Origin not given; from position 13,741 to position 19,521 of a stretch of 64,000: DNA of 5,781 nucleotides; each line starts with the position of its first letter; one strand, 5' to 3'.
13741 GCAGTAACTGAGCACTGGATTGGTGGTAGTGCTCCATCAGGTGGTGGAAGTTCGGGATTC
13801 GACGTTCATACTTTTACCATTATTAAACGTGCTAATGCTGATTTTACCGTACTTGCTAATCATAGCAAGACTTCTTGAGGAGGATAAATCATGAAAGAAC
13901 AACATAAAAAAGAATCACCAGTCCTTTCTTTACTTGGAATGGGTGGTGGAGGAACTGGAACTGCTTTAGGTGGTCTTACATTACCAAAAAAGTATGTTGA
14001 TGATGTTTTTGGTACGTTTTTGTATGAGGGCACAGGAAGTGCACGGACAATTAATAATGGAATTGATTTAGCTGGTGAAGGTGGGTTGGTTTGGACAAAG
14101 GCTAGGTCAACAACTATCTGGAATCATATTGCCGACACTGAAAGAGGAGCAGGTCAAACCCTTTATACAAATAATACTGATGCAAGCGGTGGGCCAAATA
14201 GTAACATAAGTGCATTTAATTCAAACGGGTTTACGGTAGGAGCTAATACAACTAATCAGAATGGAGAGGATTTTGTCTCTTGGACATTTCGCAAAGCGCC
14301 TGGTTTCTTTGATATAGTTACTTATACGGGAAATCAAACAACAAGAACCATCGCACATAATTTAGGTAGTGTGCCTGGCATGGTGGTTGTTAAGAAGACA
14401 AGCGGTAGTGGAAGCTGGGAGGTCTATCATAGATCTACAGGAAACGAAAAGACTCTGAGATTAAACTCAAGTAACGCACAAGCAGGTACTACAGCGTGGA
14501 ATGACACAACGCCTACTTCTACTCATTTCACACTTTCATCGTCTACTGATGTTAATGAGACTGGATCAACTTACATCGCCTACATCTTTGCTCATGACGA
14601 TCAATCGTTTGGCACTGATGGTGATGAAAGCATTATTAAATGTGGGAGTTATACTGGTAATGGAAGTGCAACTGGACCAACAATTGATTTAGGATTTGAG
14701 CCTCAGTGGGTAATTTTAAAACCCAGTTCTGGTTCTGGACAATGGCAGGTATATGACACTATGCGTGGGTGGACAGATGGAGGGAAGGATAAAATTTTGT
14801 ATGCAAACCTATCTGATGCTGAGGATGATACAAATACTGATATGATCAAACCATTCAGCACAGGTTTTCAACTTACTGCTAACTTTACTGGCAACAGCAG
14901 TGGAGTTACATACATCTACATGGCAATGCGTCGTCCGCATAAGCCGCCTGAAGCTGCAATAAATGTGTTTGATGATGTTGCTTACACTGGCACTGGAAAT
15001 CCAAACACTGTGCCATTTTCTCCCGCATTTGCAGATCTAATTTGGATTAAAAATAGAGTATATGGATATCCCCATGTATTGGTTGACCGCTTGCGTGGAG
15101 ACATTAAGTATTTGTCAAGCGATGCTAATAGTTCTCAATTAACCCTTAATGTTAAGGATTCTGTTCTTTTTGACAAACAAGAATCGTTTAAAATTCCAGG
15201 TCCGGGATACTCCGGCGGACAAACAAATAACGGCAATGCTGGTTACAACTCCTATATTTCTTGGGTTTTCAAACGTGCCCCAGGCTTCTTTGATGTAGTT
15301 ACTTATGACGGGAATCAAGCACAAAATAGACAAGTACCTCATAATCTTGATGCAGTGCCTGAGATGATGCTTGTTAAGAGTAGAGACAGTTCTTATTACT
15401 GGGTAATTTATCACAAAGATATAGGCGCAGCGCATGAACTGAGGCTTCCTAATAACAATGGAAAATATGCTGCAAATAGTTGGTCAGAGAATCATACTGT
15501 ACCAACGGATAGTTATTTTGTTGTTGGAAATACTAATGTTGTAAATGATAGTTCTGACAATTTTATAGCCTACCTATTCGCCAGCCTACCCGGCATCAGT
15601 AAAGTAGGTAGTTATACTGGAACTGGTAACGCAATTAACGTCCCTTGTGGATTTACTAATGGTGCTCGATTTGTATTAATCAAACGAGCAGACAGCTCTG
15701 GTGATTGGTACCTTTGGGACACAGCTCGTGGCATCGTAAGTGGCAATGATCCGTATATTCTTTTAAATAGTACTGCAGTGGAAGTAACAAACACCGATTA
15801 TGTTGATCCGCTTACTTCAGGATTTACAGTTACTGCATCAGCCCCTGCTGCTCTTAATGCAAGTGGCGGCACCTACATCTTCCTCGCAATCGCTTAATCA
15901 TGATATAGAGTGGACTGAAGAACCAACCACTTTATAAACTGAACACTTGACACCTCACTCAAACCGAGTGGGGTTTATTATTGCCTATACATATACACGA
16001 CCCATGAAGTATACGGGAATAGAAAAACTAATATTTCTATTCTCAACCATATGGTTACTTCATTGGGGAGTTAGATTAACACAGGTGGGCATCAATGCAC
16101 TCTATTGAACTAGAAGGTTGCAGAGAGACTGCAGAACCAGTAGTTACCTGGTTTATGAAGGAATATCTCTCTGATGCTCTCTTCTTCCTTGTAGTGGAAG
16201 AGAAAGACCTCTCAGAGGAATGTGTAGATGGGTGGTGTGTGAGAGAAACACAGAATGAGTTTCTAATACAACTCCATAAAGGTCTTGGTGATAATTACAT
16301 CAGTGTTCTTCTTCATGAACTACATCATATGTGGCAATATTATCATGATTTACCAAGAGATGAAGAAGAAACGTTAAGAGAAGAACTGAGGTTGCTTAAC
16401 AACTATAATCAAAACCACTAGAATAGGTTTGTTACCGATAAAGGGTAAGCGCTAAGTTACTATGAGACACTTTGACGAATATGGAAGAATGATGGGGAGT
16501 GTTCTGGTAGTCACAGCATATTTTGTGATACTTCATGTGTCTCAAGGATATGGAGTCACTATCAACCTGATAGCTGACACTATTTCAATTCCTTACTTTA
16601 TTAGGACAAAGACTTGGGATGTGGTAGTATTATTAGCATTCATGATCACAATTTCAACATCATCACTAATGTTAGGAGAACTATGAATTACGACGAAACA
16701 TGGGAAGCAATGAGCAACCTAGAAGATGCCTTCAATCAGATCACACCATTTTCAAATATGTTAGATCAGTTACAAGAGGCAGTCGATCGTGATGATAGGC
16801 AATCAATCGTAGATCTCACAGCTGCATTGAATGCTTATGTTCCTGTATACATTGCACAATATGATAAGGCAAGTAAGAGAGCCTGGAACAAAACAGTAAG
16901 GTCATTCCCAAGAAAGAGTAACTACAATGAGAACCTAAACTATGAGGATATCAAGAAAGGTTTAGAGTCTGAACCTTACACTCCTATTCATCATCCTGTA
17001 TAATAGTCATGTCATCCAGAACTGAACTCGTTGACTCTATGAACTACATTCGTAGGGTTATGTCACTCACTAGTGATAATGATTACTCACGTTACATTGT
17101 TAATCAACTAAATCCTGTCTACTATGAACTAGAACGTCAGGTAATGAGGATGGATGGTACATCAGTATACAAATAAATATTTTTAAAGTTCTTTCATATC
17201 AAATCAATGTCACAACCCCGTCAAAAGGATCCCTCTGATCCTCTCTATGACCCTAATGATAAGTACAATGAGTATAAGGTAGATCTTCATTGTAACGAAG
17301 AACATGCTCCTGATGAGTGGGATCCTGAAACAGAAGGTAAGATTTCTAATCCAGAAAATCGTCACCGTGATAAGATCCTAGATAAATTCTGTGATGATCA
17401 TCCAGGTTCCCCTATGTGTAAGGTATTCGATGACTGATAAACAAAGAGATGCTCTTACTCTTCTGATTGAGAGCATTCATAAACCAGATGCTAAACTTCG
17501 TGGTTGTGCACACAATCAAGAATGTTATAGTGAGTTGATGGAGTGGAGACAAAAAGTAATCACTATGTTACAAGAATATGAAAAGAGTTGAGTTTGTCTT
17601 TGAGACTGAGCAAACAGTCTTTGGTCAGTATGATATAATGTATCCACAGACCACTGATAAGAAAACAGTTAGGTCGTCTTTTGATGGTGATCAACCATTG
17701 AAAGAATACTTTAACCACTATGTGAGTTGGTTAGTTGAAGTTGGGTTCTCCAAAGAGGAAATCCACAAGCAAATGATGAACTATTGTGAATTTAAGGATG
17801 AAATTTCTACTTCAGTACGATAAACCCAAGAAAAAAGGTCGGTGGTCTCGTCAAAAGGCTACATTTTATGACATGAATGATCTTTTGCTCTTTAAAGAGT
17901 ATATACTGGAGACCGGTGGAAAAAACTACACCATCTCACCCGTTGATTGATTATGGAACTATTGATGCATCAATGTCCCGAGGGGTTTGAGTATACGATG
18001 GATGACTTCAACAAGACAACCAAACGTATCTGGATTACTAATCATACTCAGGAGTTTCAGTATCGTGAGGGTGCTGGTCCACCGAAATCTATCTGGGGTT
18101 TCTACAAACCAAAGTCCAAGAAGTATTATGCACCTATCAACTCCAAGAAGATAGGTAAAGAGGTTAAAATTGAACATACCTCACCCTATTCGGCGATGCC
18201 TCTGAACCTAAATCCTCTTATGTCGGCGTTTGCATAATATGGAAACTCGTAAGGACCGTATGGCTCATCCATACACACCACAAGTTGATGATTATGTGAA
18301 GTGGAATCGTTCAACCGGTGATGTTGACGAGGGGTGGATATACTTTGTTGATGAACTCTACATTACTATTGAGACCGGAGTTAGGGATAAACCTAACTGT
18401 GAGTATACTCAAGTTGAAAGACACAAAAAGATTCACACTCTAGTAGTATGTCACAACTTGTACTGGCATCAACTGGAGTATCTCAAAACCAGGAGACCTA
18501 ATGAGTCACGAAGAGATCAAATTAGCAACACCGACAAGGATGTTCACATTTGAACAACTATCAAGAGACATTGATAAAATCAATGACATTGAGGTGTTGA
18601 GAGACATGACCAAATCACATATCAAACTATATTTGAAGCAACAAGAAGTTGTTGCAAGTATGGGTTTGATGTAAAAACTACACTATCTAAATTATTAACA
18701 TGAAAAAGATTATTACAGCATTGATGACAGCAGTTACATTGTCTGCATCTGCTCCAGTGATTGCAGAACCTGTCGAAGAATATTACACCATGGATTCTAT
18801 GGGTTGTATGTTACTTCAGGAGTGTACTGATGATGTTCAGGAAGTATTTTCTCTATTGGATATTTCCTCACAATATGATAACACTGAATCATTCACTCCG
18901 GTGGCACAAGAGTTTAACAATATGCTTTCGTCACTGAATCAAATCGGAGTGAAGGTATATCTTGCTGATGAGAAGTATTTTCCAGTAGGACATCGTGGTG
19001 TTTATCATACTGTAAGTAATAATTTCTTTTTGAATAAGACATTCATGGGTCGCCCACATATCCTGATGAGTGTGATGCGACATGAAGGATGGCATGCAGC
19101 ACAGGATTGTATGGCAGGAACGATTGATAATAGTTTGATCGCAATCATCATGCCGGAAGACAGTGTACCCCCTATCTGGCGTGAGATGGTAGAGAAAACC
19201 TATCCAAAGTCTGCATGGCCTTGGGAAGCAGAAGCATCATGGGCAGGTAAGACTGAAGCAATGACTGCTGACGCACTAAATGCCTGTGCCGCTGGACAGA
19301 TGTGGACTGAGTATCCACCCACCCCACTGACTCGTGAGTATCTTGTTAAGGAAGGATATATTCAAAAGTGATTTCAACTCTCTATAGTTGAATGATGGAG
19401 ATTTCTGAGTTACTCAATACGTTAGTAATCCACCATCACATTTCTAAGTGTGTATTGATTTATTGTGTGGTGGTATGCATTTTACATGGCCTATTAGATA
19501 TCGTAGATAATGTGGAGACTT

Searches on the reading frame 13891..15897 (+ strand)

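Call 45: search_protein_families(library=phrogs, proteins=[window:13891-15897:+], max_evalue=0.00001)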
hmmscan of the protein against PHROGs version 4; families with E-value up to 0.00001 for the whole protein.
window:13891-15897:+ (668 aa): 2 families
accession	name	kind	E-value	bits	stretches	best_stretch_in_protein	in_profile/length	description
phrog_19943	-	head and packaging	2.4e-101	341.1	2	37-346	899-1216/1227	virion structural protein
phrog_24898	-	tail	2e-88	298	3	139-347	155-358/371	tail fiber protein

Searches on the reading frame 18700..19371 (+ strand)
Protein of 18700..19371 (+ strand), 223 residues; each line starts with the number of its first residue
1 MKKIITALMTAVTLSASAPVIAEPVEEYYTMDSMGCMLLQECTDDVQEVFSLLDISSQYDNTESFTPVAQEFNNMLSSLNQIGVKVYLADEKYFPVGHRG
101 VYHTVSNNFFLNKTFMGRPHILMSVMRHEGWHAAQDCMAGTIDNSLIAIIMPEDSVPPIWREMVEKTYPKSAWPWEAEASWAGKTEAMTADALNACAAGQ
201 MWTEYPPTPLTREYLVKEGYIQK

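Call 45: search_protein_families(library=phrogs, proteins=[window:18700-19371:+], max_evalue=0.00001)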
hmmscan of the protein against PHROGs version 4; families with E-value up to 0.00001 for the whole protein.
window:18700-19371:+ (223 aa): 2 families
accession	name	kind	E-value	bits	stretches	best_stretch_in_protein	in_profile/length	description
phrog_591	-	unknown function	1.9e-121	404.5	1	2-223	4-226/226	-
phrog_16003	-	unknown function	1.2e-11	46.2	1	66-184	26-142/158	-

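Call 101: search_protein_families(library=pfam, proteins=[window:18700-19371:+], max_evalue=0.01)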
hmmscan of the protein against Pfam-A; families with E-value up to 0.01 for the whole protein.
window:18700-19371:+ (223 aa): 0 families
